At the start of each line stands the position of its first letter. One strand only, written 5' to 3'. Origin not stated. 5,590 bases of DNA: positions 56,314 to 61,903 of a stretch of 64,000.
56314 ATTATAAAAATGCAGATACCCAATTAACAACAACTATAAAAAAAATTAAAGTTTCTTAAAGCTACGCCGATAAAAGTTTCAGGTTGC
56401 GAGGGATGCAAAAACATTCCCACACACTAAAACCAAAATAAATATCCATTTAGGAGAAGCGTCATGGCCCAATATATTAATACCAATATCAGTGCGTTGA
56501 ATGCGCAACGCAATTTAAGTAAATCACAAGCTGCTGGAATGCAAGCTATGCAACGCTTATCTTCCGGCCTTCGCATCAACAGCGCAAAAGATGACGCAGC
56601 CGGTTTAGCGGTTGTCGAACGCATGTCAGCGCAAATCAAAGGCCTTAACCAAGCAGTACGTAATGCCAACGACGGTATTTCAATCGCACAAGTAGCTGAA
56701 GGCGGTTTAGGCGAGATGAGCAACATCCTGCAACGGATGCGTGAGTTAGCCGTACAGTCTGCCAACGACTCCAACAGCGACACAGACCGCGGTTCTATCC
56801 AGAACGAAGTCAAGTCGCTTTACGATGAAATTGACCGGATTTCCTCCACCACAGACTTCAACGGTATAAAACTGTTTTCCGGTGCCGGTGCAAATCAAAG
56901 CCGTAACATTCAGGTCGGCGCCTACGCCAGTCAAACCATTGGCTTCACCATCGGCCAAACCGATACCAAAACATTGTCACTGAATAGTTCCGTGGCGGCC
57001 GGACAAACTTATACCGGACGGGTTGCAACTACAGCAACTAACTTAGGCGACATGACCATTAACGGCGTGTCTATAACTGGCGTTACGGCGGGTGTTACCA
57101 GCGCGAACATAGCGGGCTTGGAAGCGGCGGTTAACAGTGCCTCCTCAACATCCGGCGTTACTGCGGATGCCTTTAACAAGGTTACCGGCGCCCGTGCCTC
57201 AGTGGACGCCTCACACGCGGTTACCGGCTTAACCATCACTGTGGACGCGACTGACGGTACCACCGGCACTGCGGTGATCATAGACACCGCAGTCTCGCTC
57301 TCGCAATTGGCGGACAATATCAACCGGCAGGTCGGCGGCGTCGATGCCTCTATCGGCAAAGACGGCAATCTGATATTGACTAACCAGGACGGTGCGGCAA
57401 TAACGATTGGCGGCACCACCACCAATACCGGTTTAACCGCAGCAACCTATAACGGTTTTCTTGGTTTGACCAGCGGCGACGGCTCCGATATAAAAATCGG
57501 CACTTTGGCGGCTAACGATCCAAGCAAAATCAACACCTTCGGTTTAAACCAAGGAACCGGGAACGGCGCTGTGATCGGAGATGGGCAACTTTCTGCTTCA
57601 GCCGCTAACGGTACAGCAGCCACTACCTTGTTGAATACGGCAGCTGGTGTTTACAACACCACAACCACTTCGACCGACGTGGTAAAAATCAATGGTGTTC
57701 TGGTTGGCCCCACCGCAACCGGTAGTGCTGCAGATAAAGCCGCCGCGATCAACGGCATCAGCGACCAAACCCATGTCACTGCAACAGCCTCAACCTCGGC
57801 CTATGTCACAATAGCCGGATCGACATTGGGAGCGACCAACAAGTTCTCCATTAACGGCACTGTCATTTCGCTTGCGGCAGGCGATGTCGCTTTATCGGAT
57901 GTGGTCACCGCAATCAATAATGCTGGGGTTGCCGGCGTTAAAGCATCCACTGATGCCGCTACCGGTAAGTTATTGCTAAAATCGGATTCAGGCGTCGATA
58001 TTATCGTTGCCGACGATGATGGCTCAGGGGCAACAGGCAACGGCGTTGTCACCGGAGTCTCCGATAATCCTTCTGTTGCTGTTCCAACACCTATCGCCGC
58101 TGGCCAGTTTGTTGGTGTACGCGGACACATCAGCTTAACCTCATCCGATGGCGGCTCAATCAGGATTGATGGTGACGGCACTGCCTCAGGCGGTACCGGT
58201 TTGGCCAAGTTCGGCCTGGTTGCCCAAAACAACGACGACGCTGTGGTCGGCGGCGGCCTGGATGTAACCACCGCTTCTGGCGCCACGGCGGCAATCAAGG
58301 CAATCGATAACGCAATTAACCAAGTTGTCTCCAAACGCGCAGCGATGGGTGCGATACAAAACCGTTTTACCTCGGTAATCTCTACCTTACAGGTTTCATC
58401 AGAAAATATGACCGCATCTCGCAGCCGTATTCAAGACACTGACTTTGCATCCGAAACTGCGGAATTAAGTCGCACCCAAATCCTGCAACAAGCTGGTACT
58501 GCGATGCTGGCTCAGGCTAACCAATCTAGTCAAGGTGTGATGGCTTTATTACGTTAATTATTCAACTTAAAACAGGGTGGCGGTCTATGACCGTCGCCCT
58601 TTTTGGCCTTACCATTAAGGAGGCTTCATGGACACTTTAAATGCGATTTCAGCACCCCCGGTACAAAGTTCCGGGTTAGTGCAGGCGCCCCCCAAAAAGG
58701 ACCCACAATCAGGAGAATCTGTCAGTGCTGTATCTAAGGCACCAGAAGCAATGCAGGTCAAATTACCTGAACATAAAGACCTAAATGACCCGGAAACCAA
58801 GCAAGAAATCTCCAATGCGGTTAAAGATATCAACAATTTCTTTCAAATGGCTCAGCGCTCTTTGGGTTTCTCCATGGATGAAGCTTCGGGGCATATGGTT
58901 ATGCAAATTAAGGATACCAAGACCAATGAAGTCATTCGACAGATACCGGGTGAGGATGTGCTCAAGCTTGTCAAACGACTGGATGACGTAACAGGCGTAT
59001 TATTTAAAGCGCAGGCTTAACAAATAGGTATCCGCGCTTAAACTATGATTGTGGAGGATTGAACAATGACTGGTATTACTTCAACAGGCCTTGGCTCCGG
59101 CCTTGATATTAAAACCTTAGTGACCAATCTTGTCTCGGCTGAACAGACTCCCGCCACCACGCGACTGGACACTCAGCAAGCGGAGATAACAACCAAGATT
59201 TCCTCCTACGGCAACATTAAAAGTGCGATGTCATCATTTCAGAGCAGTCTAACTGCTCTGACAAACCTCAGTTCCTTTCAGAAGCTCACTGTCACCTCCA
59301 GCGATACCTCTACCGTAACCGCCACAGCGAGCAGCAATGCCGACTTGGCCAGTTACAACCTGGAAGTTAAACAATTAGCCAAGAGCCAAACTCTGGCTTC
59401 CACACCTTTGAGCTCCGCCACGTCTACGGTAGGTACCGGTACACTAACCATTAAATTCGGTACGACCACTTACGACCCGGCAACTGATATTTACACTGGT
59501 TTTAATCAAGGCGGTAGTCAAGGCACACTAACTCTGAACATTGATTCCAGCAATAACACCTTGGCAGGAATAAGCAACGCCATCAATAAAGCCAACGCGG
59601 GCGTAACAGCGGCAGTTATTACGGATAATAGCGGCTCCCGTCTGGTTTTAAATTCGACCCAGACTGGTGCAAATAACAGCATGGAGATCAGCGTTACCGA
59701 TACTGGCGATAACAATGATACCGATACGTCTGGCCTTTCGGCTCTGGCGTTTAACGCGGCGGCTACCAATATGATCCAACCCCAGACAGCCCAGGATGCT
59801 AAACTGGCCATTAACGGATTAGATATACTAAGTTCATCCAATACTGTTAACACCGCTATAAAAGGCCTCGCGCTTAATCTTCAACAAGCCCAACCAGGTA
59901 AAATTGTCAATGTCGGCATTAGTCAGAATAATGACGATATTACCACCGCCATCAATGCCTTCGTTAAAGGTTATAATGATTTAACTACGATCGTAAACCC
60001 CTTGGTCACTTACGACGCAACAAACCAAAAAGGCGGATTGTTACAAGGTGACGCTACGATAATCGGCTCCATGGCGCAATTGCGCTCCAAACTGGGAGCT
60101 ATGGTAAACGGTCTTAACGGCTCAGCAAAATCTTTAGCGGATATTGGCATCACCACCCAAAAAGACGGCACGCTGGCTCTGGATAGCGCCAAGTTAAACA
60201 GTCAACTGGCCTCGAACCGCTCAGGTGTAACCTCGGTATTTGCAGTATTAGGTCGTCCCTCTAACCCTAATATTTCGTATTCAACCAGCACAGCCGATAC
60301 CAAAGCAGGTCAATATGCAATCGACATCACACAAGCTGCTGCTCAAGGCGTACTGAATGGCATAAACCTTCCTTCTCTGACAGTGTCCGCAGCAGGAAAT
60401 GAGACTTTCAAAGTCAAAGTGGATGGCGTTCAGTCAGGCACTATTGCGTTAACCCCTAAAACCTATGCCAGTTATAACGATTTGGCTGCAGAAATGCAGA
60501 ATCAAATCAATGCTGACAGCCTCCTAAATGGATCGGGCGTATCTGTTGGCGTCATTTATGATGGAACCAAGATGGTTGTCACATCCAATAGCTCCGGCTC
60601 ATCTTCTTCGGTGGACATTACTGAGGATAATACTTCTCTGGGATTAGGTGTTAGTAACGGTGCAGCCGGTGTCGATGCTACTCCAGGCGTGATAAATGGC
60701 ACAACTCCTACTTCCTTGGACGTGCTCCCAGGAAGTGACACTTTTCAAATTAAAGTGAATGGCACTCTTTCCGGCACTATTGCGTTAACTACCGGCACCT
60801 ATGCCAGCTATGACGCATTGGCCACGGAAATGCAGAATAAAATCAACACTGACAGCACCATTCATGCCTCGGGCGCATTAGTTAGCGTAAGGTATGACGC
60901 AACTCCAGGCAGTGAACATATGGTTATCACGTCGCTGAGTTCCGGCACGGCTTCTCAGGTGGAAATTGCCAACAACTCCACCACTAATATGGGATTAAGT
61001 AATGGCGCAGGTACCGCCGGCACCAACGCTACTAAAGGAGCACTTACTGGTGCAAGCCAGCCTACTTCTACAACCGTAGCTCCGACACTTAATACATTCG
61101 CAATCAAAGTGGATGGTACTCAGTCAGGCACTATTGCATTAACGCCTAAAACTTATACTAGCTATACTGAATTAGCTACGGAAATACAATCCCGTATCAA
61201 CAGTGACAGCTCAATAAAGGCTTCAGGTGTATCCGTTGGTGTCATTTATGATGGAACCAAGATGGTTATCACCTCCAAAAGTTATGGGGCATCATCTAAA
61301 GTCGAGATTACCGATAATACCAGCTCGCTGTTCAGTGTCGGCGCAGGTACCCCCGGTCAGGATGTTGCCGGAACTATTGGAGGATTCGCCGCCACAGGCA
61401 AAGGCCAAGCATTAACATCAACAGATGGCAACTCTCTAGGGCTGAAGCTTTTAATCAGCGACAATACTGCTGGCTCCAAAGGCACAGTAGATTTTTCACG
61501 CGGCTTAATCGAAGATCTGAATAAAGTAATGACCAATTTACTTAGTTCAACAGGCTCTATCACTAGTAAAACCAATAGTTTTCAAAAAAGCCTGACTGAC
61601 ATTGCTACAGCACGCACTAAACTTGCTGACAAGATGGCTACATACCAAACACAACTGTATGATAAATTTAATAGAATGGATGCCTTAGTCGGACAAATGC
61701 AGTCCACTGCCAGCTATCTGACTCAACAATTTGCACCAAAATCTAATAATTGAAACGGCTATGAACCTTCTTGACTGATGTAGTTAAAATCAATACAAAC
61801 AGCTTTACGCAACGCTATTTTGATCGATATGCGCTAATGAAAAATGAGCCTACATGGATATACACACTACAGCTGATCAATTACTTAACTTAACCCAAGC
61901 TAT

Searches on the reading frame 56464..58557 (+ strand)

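Call 7: search_protein_families(library=pfam, proteins=[window:56464-58557:+], max_evalue=0.001)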
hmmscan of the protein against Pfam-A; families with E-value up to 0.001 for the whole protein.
window:56464-58557:+ (697 aa): 3 families
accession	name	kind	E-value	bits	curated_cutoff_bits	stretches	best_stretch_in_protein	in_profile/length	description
PF00669.25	Flagellin_N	-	9.8e-51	171.9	26.6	1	5-141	1-137/139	Bacterial flagellin N-terminal helical region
PF00700.27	Flagellin_C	-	6.5e-23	81.3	23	1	611-696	1-86/86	Bacterial flagellin C-terminal helical region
PF07196.18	Flagellin_IN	-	0.00052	20.6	22.7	1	463-508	12-54/55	Flagellin hook IN motif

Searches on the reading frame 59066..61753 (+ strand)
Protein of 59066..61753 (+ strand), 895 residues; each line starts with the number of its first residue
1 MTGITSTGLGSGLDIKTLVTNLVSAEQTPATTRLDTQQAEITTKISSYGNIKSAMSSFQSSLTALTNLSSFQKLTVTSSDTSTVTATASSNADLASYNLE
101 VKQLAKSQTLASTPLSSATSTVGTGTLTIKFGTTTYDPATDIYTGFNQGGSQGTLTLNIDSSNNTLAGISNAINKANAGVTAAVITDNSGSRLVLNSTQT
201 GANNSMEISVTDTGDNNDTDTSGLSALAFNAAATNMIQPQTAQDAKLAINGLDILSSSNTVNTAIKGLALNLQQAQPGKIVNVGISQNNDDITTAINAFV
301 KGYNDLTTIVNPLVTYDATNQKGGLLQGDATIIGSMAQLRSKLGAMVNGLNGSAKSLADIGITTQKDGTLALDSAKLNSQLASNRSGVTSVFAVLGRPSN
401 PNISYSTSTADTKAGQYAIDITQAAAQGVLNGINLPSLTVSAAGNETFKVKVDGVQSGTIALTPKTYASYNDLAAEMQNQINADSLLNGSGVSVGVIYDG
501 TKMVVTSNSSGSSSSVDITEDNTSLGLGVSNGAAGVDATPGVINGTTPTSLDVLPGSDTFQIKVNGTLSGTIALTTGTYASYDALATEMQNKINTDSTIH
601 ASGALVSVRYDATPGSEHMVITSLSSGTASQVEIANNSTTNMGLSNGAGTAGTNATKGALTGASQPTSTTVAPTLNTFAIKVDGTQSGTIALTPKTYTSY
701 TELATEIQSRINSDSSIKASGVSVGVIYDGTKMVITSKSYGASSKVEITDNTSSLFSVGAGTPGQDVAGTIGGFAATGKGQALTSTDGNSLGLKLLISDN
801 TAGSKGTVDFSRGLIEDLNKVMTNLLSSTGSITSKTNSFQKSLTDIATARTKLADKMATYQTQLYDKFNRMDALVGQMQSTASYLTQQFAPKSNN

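Call 7: search_protein_families(library=pfam, proteins=[window:59066-61753:+], max_evalue=0.001)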
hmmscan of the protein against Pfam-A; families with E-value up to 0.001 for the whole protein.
window:59066-61753:+ (895 aa): 2 families
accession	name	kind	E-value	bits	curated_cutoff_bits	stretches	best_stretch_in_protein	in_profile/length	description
PF07195.17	FliD_C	-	2.4e-42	145.4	25.4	2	242-393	1-159/236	Flagellar hook-associated protein 2 C-terminus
PF02465.23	FliD_N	-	3.6e-25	88.9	24.8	1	11-108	1-97/97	Flagellar hook-associated protein 2 N-terminus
